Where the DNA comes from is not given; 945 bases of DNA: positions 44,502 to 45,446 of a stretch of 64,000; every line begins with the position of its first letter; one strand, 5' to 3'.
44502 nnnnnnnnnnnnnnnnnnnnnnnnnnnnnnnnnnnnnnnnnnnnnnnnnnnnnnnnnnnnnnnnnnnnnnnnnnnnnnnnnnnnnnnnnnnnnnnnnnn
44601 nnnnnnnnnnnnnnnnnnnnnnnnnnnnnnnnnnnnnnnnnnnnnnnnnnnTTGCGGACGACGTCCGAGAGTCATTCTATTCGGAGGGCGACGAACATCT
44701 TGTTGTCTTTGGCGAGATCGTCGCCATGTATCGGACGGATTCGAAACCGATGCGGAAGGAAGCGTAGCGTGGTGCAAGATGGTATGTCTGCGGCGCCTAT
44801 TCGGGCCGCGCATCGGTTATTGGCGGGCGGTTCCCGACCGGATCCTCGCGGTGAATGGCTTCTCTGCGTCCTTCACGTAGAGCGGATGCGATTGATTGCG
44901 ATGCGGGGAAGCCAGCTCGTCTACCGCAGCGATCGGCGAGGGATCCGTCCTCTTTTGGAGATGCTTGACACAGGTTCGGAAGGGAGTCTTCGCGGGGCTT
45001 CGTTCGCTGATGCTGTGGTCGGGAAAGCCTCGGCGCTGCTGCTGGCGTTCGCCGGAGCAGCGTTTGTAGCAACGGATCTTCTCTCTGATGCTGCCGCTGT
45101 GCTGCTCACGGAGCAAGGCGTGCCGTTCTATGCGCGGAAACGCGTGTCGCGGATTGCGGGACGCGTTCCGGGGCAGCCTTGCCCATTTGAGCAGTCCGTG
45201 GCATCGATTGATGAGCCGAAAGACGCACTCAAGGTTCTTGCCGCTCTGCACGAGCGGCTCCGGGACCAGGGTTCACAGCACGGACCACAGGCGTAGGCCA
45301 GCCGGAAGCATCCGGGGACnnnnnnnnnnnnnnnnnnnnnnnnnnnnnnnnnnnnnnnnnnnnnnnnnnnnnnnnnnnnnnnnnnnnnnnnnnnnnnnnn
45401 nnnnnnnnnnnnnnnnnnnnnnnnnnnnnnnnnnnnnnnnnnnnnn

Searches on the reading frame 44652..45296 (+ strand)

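Call 63: search_protein_families(library=pfam, proteins=[window:44652-45296:+])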
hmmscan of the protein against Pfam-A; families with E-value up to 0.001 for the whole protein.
window:44652-45296:+ (214 aa): 1 family
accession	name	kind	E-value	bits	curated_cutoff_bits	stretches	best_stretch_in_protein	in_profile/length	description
PF08973.16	TM1506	-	8.2e-24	84.2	27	1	73-197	5-127/130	Domain of unknown function (DUF1893)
